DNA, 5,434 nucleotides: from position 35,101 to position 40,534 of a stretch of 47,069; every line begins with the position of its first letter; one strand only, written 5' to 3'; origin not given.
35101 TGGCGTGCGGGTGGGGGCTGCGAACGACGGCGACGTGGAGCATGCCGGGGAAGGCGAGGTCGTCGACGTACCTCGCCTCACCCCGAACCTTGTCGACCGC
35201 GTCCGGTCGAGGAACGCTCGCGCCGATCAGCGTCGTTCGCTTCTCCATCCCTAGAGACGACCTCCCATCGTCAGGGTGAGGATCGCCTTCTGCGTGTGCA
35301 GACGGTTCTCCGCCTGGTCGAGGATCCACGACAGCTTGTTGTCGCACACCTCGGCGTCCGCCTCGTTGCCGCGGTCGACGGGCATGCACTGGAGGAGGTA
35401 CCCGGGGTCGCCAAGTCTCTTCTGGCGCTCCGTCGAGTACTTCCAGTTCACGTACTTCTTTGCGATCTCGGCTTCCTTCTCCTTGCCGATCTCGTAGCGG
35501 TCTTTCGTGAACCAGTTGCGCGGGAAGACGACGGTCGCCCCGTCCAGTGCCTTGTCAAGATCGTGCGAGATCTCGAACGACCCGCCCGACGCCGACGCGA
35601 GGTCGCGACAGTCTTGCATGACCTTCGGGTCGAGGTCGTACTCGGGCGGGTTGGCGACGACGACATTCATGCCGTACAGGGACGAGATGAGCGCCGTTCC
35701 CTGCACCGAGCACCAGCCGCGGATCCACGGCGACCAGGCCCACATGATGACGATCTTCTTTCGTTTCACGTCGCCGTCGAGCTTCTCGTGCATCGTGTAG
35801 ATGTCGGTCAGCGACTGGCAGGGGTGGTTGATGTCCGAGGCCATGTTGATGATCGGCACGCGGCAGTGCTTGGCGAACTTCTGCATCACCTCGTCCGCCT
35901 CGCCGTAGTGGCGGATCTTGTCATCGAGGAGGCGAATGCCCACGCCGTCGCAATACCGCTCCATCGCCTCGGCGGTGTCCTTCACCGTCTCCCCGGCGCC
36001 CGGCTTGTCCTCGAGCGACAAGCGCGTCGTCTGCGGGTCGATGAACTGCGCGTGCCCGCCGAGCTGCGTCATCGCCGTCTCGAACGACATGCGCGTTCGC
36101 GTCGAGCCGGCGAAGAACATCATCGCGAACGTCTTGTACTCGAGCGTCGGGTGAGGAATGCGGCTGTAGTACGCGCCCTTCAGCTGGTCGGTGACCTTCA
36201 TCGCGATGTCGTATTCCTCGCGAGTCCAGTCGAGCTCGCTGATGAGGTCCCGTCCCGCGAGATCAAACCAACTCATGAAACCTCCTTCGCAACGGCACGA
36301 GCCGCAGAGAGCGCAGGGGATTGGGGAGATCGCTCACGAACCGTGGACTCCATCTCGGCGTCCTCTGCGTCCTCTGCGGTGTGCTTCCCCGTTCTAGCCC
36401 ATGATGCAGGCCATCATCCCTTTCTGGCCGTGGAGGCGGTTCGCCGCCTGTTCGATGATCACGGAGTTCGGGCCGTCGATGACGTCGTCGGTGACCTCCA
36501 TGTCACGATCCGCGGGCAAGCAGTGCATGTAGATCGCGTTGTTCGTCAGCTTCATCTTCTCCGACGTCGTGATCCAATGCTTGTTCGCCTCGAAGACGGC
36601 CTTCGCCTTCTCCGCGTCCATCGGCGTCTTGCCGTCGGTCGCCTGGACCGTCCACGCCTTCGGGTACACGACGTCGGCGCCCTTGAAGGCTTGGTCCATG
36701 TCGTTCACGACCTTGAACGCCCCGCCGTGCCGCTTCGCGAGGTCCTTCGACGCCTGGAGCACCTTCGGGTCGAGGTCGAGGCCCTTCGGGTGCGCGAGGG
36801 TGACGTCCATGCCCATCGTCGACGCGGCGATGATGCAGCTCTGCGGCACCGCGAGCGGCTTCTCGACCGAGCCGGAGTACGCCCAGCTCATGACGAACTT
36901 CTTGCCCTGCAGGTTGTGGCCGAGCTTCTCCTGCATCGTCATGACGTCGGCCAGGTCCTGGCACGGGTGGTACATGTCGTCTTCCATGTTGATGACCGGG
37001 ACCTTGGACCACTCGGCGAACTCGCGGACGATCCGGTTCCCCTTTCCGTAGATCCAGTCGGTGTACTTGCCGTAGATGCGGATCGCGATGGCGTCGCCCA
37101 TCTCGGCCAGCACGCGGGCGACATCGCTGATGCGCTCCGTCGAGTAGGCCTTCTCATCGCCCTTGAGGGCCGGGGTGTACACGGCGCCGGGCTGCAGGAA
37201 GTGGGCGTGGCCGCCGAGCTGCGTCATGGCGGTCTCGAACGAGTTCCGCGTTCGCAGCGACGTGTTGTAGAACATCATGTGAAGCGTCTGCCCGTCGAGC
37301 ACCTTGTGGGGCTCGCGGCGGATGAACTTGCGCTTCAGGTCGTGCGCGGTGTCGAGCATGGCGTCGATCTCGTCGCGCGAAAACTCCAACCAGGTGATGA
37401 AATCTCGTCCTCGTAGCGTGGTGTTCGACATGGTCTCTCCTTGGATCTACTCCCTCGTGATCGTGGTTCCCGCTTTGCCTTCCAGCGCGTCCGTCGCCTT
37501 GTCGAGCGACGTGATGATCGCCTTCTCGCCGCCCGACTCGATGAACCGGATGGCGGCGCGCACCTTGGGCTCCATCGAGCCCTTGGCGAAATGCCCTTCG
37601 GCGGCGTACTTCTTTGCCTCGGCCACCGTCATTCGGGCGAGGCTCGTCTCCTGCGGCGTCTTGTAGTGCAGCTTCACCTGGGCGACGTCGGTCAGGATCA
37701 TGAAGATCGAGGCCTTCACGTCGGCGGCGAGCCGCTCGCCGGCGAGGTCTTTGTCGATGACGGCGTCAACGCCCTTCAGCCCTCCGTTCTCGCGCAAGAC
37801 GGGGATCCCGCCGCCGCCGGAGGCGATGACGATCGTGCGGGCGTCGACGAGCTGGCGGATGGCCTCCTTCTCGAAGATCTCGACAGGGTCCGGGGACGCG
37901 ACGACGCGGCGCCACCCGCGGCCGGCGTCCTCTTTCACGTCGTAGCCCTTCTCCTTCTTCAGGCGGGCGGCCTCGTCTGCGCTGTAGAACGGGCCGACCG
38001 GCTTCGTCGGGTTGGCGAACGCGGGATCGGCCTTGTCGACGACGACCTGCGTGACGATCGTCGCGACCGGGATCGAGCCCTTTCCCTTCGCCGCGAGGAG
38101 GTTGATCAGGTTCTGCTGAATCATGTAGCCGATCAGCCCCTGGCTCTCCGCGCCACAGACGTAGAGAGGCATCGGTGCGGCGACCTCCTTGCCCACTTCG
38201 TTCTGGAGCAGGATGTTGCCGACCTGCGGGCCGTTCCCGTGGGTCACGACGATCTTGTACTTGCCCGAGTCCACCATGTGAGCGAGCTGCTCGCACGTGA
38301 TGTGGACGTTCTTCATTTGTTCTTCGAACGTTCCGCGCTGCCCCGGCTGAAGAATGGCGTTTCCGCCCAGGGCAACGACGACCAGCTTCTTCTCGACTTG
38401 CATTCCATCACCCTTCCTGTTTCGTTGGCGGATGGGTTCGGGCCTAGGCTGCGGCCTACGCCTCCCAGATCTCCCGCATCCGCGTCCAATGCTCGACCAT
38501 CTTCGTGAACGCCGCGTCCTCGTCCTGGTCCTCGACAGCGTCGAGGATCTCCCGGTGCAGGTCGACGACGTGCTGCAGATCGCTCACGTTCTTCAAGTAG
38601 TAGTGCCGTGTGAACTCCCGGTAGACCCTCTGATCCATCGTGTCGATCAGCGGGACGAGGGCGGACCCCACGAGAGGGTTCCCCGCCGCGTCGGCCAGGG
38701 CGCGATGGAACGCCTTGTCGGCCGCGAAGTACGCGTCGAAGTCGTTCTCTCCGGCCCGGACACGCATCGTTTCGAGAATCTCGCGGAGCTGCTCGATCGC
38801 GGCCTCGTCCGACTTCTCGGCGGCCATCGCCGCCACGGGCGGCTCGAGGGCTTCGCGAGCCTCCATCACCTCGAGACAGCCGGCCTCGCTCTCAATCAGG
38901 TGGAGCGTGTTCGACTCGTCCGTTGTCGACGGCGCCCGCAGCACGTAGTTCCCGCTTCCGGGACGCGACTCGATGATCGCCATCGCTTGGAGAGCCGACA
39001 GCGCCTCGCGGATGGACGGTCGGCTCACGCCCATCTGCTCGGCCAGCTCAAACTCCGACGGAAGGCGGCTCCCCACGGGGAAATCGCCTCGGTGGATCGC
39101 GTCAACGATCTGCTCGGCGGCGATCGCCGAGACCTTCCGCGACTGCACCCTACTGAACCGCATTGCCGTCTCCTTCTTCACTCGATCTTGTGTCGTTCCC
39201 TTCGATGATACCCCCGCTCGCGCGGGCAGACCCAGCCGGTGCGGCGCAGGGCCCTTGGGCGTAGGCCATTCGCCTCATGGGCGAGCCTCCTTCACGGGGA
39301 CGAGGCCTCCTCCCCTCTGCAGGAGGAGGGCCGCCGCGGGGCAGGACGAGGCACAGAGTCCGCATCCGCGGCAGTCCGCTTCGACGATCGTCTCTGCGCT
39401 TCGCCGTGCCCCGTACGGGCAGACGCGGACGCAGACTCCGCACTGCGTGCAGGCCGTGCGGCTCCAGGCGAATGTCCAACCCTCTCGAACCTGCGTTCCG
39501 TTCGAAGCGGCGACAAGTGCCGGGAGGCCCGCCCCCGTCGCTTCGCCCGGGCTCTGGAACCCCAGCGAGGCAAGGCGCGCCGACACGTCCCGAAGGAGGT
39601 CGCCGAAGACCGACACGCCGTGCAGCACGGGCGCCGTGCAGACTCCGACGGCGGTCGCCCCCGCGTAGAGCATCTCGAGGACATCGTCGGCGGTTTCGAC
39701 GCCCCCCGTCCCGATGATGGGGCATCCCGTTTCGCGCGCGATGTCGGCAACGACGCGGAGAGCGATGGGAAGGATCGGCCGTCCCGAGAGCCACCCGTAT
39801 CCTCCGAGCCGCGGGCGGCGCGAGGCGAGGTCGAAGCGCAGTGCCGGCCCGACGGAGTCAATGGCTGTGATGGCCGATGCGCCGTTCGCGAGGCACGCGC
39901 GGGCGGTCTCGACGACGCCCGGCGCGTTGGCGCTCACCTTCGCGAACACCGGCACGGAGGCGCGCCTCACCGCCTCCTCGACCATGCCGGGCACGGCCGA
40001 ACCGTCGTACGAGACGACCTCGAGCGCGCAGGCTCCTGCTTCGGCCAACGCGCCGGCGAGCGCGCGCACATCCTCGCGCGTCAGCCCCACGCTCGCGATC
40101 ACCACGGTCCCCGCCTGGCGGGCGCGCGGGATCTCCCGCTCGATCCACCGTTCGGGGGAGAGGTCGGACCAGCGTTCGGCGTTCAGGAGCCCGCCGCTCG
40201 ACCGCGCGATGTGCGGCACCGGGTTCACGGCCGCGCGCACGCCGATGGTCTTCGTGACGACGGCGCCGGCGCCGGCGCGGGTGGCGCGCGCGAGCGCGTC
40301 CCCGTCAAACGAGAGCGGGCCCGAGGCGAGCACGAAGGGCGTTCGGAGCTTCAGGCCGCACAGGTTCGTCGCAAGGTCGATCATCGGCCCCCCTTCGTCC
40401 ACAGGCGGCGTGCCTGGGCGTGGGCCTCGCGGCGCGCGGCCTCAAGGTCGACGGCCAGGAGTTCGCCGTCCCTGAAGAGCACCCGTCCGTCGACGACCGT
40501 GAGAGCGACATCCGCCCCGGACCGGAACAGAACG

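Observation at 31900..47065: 15-kb cluster that looks like an undescribed, ATP-yielding anaerobic N-heterocycle degradation module built around two AOR enzymes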

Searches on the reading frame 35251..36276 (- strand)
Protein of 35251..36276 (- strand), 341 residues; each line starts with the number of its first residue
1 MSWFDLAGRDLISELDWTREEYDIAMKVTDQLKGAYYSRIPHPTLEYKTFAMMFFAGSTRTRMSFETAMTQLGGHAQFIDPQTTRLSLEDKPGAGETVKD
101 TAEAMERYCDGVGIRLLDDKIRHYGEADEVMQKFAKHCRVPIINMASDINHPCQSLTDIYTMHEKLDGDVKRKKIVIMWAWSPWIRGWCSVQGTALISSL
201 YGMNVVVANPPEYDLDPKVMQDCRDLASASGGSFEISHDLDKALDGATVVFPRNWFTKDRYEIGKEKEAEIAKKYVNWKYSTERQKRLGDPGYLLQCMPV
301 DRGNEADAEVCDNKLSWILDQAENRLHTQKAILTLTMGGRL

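Call 4: search_protein_families(library=pfam, proteins=[window:35251-36276:-], max_evalue=0.001)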
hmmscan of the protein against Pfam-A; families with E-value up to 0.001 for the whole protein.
window:35251-36276:- (341 aa): 2 families
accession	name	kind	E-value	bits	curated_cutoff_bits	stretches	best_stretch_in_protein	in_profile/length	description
PF02729.26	OTCace_N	-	2.9e-39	134.9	29.9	1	9-164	1-148/148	Aspartate/ornithine carbamoyltransferase, carbamoyl-P binding domain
PF00185.30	OTCace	-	1.1e-26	94.2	29.4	1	195-335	20-156/157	Aspartate/ornithine carbamoyltransferase, Asp/Orn binding domain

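Call 5: search_protein_families(library=ncbifam, proteins=[window:35251-36276:-], max_evalue=0.001)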
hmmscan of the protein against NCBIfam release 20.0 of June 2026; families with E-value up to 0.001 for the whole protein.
window:35251-36276:- (341 aa): 16 families
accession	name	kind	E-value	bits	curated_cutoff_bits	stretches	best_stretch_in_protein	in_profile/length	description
NF003384.0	PRK04523.1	equivalog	5.3e-65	219.7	288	1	10-335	5-331/336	N-acetylornithine carbamoyltransferase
NF001986.0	PRK00779.1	subfamily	9.4e-62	208.9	306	1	7-337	4-304/307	ornithine carbamoyltransferase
TIGR00658.1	orni_carb_tr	equivalog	6.1e-61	206.2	280.85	1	9-337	1-303/304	ornithine carbamoyltransferase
TIGR04384.1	putr_carbamoyl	exception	2.9e-55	187.7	500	1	10-335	1-305/330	putrescine carbamoyltransferase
NF011380.0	PRK14805.1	equivalog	3.2e-43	147.9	421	1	10-336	3-299/302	ornithine carbamoyltransferase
NF003286.0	PRK04284.1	subfamily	4.7e-36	124.6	515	1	5-261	3-239/332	ornithine carbamoyltransferase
NF002032.1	PRK00856.1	equivalog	7.9e-32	110.6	263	1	9-336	1-296/297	aspartate carbamoyltransferase catalytic subunit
NF005538.0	PRK07200.1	equivalog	7.5e-31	107.5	453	1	6-256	19-273/396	knotted carbamoyltransferase YgeW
TIGR00670.1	asp_carb_tr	equivalog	1e-30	107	236.95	1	9-337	1-303/304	aspartate carbamoyltransferase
NF002470.0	PRK01713.1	equivalog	3.1e-30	105.8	545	1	4-305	3-282/334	ornithine carbamoyltransferase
TIGR03316.1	ygeW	equivalog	2.1e-29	102.6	500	1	9-256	19-270/391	knotted carbamoyltransferase YgeW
NF009213.0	PRK12562.1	subfamily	8.2e-25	87.9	559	1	10-338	8-333/334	ornithine carbamoyltransferase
NF011379.0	PRK14804.1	equivalog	1.6e-24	86.6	373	1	10-333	8-305/311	ornithine carbamoyltransferase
NF006046.0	PRK08192.1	equivalog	1.3e-20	73.9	512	1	7-338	5-318/339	aspartate carbamoyltransferase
NF008853.0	PRK11891.1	equivalog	4.8e-18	65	560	1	10-260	90-322/430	aspartate carbamoyltransferase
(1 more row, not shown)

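Call 35: search_solved_structures(query=window:35251-36276:-, max_evalue=1e-15)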
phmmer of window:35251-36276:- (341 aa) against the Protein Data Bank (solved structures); distinct sequences matched with E-value up to 1e-15: 48.
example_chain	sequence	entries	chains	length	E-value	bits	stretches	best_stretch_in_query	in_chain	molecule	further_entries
1pvv_A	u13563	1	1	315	8.8e-54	185.8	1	5-339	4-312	Ornithine carbamoyltransferase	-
1a1s_A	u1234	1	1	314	9.5e-54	185.7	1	5-339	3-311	ORNITHINE CARBAMOYLTRANSFERASE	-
3m5c_A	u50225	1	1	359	6.5e-45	156.7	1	11-338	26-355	N-acetylornithine carbamoyltransferase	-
3l06_A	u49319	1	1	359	6.9e-45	156.6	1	11-338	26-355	N-acetylornithine carbamoyltransferase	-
3l02_A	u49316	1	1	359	1.5e-44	155.5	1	11-338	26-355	N-acetylornithine carbamoyltransferase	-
3l05_A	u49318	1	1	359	2e-44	155.1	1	11-338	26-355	N-acetylornithine carbamoyltransferase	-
3kzc_A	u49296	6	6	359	2.3e-44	154.9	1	11-338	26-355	N-acetylornithine carbamoyltransferase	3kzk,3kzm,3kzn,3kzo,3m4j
3l04_A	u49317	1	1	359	2.4e-44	154.8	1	11-338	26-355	N-acetylornithine carbamoyltransferase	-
3m5d_A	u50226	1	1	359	3.1e-44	154.4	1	11-338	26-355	N-acetylornithine carbamoyltransferase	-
3m4n_A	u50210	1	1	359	4.1e-44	154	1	11-338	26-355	N-acetylornithine carbamoyltransferase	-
4f2g_A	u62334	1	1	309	1.9e-38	135.4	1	14-341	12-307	Ornithine carbamoyltransferase 1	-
1vlv_A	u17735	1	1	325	2.4e-37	131.8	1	5-336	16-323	Ornithine carbamoyltransferase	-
4a8t_A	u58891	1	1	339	6e-37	130.5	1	4-337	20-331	PUTRESCINE CARBAMOYLTRANSFERASE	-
4ep1_A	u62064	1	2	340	1.2e-36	129.5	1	39-334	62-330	Ornithine carbamoyltransferase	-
3txx_A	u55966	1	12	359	2.1e-36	128.7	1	9-337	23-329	Putrescine carbamoyltransferase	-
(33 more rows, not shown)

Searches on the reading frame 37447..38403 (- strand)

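Call 4: search_protein_families(library=pfam, proteins=[window:37447-38403:-], max_evalue=0.001)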
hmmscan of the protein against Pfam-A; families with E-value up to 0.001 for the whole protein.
window:37447-38403:- (318 aa): 2 families
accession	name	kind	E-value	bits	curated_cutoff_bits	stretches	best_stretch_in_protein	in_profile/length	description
PF00696.33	AA_kinase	-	8.4e-24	85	24.9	1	6-299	1-234/234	Amino acid kinase family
PF01202.28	SKI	-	0.0007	20.2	22.1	0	5-45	61-103/159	Shikimate kinase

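Call 5: search_protein_families(library=ncbifam, proteins=[window:37447-38403:-], max_evalue=0.001)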
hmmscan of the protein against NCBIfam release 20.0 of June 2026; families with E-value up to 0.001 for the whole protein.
window:37447-38403:- (318 aa): 9 families
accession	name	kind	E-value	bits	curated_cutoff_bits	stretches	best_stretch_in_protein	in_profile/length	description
TIGR00746.1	arcC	equivalog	7e-131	435.9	358.25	1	7-316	2-308/309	carbamate kinase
NF009007.0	PRK12352.1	subfamily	4.1e-109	364.3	266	1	5-317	2-315/316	carbamate kinase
NF009008.0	PRK12354.1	subfamily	2.4e-105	352.1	361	1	7-317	2-300/308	carbamate kinase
NF006926.0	PRK09411.1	equivalog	1e-80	271.1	416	1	6-316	2-296/297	carbamate kinase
TIGR00761.1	argB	equivalog_domain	7.1e-11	42.1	151.3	1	179-297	125-231/231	acetylglutamate kinase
NF010661.0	PRK14058.1-3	equivalog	1.7e-07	30.6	251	1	200-316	158-271/283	acetylglutamate/acetylaminoadipate kinase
NF010659.0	PRK14058.1-1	equivalog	6.3e-06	25.5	223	1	193-310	145-262/267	[LysW]-aminoadipate kinase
TIGR01092.1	P5CS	equivalog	0.00026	19.3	796.75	1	181-311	133-268/715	delta l-pyrroline-5-carboxylate synthetase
NF010662.0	PRK14058.1-4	equivalog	0.0006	19.1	194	1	215-316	167-262/264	[LysW]-aminoadipate/[LysW]-glutamate kinase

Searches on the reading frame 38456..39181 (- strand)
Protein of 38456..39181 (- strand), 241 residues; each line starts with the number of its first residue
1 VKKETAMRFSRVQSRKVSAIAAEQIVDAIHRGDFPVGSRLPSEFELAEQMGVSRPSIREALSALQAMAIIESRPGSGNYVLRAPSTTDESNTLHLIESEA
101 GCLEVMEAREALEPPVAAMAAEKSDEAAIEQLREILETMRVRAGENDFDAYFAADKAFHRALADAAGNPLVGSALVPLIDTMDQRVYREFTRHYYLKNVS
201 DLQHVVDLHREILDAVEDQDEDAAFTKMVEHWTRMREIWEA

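Call 4: search_protein_families(library=pfam, proteins=[window:38456-39181:-], max_evalue=0.001)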
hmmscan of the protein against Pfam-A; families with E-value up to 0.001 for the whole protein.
window:38456-39181:- (241 aa): 5 families
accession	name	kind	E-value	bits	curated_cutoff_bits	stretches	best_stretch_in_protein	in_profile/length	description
PF07729.17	FCD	-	2.1e-28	99.7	24.3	1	104-233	1-124/125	FCD domain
PF00392.27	GntR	-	8.3e-18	64.2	27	1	21-80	5-64/64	Bacterial regulatory proteins, gntR family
PF08279.18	HTH_11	-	8.8e-05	22.8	25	1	45-77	20-53/55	HTH domain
PF07840.17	FadR_C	-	0.00035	20.9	23.6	1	105-240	30-153/164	FadR C-terminal domain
PF02082.26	Rrf2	-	0.00057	20.5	30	0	45-85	28-69/132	Iron-dependent Transcriptional regulator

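Call 5: search_protein_families(library=ncbifam, proteins=[window:38456-39181:-], max_evalue=0.001)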
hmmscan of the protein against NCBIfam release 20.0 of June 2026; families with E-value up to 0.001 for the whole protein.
window:38456-39181:- (241 aa): 25 families
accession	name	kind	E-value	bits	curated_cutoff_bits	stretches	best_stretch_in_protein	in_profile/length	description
NF003011.0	PRK03837.1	subfamily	1.2e-34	120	260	1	8-240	5-234/241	transcriptional regulator NanR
NF007741.0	PRK10421.1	equivalog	1.2e-31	110.1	311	1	12-233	3-227/262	transcriptional regulator LldR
NF007001.0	PRK09464.1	equivalog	7.9e-26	91.2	330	1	7-237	1-230/254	pyruvate dehydrogenase complex transcriptional repressor PdhR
NF007442.0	PRK09990.1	equivalog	1.1e-24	87.3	301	1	12-233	6-229/256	transcriptional regulator GlcC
TIGR03338.1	phnR_burk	equivalog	1.2e-19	70.7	271.5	1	12-236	7-210/212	phosphonate utilization associated transcriptional regulator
NF007588.0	PRK10225.1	equivalog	2.2e-19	69.8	442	1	12-233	6-225/257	Uxu operon transcriptional regulator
NF008571.0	PRK11523.1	equivalog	3.9e-19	69.1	396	1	15-233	7-219/258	transcriptional regulator ExuR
NF003444.0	PRK04984.1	equivalog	5.7e-15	55.5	189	1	17-240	8-224/239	fatty acid metabolism transcriptional regulator FadR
TIGR02812.1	fadR_gamma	equivalog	1.6e-14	54.2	249.2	1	17-240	7-223/235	fatty acid metabolism transcriptional regulator FadR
NF052290.2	MocR_like_YczR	exception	2.5e-13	49.6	487.4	1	15-125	18-127/458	MocR-like transcription factor YczR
TIGR02018.2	his_ut_repres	equivalog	1.4e-12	47.5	220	1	23-86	6-69/226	histidine utilization transcriptional repressor HutC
NF052282.1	PLP_TF_PdxR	equivalog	1.8e-11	43.7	320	1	22-91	7-76/448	MocR-like pyridoxine biosynthesis transcription factor PdxR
TIGR02325.1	C_P_lyase_phnF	equivalog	1.8e-10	40.7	156.8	1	22-82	14-74/238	phosphonate metabolism transcriptional regulator PhnF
NF041547.1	GntR_LSA1692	equivalog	2.1e-10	40.6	275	1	22-85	7-70/233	GntR family transcriptional regulator, LSA1692 subfamily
TIGR02404.1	trehalos_R_Bsub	equivalog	2.6e-10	40.3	211.95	1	23-83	7-67/233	trehalose operon repressor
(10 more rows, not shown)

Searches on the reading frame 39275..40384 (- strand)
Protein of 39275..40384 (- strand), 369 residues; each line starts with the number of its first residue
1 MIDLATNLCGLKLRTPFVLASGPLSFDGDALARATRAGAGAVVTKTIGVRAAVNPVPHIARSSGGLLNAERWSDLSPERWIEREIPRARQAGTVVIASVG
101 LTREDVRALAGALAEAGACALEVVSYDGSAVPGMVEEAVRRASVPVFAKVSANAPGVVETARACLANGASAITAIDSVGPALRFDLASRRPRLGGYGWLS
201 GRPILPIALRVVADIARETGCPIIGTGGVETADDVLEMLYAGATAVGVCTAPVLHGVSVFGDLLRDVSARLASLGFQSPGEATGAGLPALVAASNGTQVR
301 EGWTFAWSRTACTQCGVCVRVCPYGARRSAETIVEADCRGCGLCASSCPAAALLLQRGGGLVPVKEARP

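Call 4: search_protein_families(library=pfam, proteins=[window:39275-40384:-], max_evalue=0.001)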
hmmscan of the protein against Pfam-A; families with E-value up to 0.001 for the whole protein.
window:39275-40384:- (369 aa): 13 families
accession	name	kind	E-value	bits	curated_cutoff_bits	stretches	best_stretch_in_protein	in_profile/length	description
PF01180.27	DHO_dh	-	7e-31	107.9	27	1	4-270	2-290/291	Dihydroorotate dehydrogenase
PF00037.32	Fer4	-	4.8e-12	45.6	21.1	2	308-327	4-23/24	4Fe-4S binding domain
PF12837.12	Fer4_6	-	4.9e-11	42.4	25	1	305-326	2-23/24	4Fe-4S binding domain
PF12797.12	Fer4_2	-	1.4e-07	31.4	24.5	0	308-324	6-22/22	4Fe-4S binding domain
PF12838.12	Fer4_7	-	9.1e-07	29.7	27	1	312-352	2-52/52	4Fe-4S dicluster domain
PF12800.12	Fer4_4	-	1.5e-06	28.5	24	0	311-325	3-17/17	4Fe-4S binding domain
PF13187.11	Fer4_9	-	5.8e-06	26.7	27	0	311-352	1-51/52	4Fe-4S dicluster domain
PF13237.11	Fer4_10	-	7.2e-06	26.3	25.5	1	310-349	7-53/53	4Fe-4S dicluster domain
PF13484.11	Fer4_16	-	7.8e-06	27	30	0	312-328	2-18/66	4Fe-4S double cluster binding domain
PF14697.11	Fer4_21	-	2.9e-05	24.5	35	0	310-350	6-53/59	4Fe-4S dicluster domain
PF12798.12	Fer4_3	-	6.1e-05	24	27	0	312-326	1-15/15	4Fe-4S binding domain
PF04309.18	G3P_antiterm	-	0.00052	19.9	27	0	207-248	126-167/173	Glycerol-3-phosphate responsive antiterminator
PF00478.31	IMPDH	-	0.00055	19.5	25.6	0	208-246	195-233/345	IMP dehydrogenase / GMP reductase domain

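Call 5: search_protein_families(library=ncbifam, proteins=[window:39275-40384:-], max_evalue=0.001)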
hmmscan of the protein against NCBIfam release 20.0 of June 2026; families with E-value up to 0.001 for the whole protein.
window:39275-40384:- (369 aa): 46 families (the best 25 are shown)
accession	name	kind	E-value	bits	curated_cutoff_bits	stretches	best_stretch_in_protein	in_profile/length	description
NF005574.0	PRK07259.1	equivalog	1.2e-48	165.6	269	1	2-283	3-299/304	dihydroorotate dehydrogenase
TIGR01037.2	pyrD_sub1_fam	subfamily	1e-45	156.2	270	1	4-284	1-297/300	dihydroorotate dehydrogenase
NF006183.0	PRK08318.1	equivalog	1.3e-41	142.8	335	1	1-351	1-392/422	NAD-dependent dihydropyrimidine dehydrogenase subunit PreA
NF041011.1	dihydoor_dh_Arch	equivalog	3.1e-34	118.4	330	1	7-277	2-279/289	dihydroorotate dehydrogenase PyrD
NF005741.0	PRK07565.1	subfamily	1.4e-22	80.2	303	1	1-278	1-298/335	dihydroorotate dehydrogenase-like protein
NF002702.0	PRK02506.1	equivalog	3.5e-17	62.5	301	1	172-279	190-302/313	dihydroorotate oxidase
NF003652.0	PRK05286.2-5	equivalog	4.8e-15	55.6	267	1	137-277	208-350/353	quinone-dependent dihydroorotate dehydrogenase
NF003645.0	PRK05286.1-2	equivalog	2.3e-14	53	366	1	143-285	210-353/359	quinone-dependent dihydroorotate dehydrogenase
TIGR01036.1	pyrD_sub2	equivalog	3.1e-11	42.6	200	1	195-285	261-353/356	dihydroorotate dehydrogenase (quinone)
NF003651.0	PRK05286.2-4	equivalog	2.8e-10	39.3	448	1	197-285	284-374/377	quinone-dependent dihydroorotate dehydrogenase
NF003648.0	PRK05286.2-1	equivalog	2.6e-09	36.5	433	1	194-287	261-356/360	quinone-dependent dihydroorotate dehydrogenase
TIGR02179.1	PorD_KorD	subfamily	8.8e-08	32.2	60.05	1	308-355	23-74/78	2-oxoacid:acceptor oxidoreductase, delta subunit, pyruvate/2-ketoisovalerate family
NF040864.1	HgcB_ferredoxin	equivalog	9.1e-08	31.8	99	1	304-360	8-68/93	mercury methylation ferredoxin HgcB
NF040684.1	PorD_Arch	equivalog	1.1e-07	31.8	120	1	308-355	30-81/85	pyruvate synthase subunit PorD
TIGR02700.1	flavo_MJ0208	hypoth_equivalog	1.3e-07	31.2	251.35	1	297-353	135-194/234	dihydromethanopterin reductase (acceptor)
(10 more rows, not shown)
